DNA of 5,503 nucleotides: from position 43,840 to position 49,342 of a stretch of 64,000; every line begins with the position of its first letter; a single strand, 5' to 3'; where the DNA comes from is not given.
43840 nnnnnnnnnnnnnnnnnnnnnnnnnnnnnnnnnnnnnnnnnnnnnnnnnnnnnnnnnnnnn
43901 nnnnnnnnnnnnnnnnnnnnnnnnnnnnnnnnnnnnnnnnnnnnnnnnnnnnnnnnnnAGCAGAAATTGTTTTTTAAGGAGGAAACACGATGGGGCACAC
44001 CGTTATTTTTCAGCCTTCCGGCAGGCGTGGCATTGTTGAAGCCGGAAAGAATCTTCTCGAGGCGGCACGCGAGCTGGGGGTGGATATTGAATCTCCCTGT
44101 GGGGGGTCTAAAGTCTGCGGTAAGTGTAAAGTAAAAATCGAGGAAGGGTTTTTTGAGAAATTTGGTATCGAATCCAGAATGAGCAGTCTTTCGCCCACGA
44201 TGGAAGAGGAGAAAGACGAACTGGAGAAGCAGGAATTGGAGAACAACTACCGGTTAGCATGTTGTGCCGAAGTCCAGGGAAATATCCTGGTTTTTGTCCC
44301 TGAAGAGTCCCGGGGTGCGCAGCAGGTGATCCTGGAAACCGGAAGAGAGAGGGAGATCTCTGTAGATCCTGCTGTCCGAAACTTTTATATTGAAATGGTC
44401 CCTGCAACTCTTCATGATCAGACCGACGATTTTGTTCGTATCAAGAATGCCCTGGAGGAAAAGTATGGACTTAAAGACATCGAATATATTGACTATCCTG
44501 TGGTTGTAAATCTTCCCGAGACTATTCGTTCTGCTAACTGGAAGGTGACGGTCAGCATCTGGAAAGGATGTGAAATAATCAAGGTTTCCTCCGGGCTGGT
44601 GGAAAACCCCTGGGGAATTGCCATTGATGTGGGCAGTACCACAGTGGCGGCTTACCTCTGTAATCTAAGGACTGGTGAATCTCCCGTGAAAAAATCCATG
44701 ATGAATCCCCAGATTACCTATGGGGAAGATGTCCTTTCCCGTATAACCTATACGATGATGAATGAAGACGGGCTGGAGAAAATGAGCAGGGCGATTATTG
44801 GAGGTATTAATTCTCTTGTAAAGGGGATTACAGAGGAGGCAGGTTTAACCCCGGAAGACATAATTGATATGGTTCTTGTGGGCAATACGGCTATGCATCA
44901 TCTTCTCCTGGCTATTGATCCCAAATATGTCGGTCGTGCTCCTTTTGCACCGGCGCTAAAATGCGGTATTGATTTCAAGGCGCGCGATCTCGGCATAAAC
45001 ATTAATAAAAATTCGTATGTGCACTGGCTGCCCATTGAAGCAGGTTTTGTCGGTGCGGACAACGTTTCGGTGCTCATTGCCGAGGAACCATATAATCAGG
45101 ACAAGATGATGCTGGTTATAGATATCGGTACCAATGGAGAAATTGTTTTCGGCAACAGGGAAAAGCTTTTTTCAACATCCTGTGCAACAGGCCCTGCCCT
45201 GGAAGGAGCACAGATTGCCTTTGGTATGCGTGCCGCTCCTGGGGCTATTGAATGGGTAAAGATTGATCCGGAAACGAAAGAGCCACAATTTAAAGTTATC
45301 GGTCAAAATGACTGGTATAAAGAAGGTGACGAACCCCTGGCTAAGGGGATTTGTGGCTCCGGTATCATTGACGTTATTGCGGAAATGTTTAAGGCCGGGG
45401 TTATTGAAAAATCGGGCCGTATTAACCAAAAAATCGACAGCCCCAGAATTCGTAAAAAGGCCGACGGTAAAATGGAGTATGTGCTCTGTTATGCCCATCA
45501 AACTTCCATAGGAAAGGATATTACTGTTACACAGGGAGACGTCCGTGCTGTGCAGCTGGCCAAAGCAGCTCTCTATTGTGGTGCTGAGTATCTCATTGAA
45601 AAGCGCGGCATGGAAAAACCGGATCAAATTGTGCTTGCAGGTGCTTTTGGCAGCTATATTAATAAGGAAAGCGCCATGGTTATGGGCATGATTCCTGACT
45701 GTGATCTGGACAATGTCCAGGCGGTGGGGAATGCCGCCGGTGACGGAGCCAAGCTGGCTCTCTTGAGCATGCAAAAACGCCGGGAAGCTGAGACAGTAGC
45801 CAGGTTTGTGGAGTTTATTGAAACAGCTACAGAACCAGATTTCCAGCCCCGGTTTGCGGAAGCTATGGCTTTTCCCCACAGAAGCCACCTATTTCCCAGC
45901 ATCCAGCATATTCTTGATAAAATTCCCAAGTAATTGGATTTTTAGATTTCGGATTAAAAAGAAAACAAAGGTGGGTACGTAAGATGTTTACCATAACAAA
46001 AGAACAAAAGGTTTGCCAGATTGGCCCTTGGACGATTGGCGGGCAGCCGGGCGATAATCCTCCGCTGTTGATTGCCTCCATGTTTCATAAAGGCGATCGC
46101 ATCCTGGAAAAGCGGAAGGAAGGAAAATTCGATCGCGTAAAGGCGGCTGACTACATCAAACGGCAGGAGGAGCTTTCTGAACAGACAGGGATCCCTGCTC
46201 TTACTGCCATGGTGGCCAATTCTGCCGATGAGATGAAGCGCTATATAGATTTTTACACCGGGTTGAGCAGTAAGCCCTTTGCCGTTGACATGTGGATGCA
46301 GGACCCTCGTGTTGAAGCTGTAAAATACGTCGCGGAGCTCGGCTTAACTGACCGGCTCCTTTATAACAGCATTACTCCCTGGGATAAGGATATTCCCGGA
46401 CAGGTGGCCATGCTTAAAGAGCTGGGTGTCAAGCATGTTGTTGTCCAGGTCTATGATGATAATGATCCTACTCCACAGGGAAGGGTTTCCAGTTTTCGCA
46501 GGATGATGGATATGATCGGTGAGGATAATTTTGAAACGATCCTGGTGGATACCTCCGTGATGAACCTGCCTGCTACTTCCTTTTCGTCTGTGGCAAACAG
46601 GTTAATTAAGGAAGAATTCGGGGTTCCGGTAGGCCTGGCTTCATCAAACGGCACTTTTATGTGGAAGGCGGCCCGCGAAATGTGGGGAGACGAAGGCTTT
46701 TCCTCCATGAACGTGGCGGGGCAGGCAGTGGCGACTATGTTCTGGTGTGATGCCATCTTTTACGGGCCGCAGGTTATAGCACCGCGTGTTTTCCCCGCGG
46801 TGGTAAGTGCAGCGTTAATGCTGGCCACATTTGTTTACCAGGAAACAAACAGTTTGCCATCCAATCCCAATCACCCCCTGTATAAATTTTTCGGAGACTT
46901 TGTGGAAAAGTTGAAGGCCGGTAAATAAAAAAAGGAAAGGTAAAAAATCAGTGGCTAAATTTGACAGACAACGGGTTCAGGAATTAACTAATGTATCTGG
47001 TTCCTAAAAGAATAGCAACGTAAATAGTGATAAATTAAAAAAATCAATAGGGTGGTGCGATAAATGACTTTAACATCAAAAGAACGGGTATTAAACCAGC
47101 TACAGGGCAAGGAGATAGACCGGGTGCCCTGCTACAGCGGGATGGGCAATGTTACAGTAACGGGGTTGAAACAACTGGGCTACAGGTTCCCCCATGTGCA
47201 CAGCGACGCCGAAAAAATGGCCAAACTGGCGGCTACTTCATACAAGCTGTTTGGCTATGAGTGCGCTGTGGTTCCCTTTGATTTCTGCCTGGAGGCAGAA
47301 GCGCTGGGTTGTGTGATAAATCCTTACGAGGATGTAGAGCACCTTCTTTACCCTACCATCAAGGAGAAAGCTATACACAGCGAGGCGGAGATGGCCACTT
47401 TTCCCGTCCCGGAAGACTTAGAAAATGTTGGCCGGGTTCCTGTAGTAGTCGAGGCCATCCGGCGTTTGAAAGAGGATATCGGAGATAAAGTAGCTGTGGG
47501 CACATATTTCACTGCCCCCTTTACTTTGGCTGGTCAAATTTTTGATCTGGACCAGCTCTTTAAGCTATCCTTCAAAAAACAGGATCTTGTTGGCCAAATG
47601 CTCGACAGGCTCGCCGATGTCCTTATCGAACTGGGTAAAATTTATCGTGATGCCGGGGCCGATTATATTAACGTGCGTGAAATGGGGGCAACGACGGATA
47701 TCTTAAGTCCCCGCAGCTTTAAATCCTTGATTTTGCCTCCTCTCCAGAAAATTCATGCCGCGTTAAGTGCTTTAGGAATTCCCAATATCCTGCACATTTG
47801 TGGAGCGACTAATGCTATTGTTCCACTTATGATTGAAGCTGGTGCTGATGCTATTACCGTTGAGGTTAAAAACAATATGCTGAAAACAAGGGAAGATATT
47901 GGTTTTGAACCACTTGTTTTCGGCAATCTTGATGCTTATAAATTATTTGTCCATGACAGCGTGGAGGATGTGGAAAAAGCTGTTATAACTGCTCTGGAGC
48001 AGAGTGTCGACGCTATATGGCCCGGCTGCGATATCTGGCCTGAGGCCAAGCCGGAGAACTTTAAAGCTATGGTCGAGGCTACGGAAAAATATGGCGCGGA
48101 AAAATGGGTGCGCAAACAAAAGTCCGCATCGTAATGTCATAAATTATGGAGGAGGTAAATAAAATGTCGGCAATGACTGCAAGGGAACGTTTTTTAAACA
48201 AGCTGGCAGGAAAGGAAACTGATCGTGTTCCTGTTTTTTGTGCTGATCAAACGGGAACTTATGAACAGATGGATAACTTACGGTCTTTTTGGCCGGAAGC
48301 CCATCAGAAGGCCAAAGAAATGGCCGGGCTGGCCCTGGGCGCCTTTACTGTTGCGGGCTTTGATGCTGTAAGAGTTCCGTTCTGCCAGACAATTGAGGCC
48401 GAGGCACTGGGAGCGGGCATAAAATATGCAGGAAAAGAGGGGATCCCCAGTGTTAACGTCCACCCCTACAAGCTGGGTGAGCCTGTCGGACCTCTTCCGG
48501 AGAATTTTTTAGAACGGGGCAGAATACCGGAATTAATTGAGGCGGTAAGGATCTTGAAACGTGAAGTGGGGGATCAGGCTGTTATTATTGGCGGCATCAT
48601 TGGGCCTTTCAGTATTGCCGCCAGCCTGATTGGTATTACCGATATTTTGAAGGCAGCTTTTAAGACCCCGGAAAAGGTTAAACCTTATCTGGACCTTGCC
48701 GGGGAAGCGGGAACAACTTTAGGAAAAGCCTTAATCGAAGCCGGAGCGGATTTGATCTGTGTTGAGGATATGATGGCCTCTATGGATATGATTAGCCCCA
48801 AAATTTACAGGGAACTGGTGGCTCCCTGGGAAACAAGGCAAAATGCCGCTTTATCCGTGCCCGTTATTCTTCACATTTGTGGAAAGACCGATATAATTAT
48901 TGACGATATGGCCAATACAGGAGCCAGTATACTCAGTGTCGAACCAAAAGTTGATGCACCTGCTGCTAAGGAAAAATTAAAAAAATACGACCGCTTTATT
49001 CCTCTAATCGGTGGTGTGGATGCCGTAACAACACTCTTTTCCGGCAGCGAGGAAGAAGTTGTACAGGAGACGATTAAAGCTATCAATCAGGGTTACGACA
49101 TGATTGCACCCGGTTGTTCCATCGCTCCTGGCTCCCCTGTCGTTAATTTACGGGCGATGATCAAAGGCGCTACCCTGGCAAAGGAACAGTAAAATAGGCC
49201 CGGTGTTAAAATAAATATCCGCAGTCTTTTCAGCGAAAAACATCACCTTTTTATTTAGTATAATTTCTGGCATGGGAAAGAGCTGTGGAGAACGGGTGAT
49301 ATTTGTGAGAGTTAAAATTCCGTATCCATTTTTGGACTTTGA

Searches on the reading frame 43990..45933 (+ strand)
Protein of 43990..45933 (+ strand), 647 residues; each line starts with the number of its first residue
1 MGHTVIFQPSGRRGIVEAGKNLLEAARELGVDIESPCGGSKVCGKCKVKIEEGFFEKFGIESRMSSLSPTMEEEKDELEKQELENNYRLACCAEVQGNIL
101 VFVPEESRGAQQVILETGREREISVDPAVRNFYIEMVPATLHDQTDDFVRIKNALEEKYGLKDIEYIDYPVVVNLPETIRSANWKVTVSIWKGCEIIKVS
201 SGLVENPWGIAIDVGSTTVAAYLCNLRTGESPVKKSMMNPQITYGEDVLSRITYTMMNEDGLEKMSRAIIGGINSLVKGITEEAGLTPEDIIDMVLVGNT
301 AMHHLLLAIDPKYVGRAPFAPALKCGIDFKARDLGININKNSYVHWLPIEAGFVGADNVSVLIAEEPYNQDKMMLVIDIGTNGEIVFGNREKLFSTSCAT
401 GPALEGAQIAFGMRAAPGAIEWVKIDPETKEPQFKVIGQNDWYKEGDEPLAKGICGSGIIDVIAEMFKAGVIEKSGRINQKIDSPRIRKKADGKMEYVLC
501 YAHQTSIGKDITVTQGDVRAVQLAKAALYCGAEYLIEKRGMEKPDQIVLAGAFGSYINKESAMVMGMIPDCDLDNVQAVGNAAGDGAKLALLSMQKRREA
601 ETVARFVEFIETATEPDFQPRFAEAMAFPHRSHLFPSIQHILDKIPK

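Call 26: search_protein_families(library=pfam, proteins=[window:43990-45933:+], max_evalue=0.00001)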
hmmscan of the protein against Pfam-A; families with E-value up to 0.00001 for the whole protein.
window:43990-45933:+ (647 aa): 4 families
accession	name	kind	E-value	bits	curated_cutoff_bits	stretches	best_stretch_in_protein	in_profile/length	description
PF14574.11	RACo_C_ter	-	2.3e-97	325.6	27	1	373-638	2-260/261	C-terminal domain of RACo the ASKHA domain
PF17651.6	Raco_middle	-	8.7e-53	178.7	26.8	1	209-366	2-159/163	RACo middle region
PF17650.6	RACo_linker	-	1.4e-21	76.5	26.2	1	119-205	2-85/86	RACo linker region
PF00111.32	Fer2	-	1.4e-10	41.3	21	1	16-95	12-76/77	2Fe-2S iron-sulfur cluster binding domain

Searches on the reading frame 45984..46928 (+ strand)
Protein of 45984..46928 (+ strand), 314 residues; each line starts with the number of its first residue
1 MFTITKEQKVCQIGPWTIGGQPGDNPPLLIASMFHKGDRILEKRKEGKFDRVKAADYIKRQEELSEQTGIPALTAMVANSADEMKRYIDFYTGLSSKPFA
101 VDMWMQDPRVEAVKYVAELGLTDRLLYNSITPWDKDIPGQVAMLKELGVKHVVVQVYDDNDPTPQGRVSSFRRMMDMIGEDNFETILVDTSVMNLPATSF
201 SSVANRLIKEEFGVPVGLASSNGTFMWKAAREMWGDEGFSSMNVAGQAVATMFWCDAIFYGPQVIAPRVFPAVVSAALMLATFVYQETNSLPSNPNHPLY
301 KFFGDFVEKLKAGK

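Call 26: search_protein_families(library=pfam, proteins=[window:45984-46928:+], max_evalue=0.00001)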
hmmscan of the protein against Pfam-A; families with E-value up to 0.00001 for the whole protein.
window:45984-46928:+ (314 aa): 1 family
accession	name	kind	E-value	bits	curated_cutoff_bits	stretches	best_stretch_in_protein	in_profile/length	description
PF02007.24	MtrH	-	5.7e-51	173.9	22.8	1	6-282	1-289/299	Tetrahydromethanopterin S-methyltransferase MtrH subunit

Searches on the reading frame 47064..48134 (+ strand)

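Call 26: search_protein_families(library=pfam, proteins=[window:47064-48134:+], max_evalue=0.00001)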
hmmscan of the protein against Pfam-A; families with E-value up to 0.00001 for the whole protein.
window:47064-48134:+ (356 aa): 1 family
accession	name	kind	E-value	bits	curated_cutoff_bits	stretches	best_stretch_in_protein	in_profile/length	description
PF01208.23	URO-D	-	3.9e-68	230.4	23.9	1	4-343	1-346/346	Uroporphyrinogen decarboxylase (URO-D)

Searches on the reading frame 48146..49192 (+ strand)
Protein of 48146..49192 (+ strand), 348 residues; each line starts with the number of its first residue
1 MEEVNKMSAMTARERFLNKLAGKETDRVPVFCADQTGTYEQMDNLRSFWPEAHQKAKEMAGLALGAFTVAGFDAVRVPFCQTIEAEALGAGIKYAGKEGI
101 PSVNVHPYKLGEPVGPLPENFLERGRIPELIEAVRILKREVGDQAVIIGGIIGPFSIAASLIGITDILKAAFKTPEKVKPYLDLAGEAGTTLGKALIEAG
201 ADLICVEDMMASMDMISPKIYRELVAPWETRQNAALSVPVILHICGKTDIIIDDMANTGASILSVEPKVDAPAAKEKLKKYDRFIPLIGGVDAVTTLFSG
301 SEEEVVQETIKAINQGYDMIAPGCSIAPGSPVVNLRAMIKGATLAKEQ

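Call 26: search_protein_families(library=pfam, proteins=[window:48146-49192:+], max_evalue=0.00001)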
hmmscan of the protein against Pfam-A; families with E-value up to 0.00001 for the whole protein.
window:48146-49192:+ (348 aa): 1 family
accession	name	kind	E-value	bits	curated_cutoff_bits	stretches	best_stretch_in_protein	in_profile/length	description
PF01208.23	URO-D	-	4.4e-68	230.3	23.9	1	11-340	1-341/346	Uroporphyrinogen decarboxylase (URO-D)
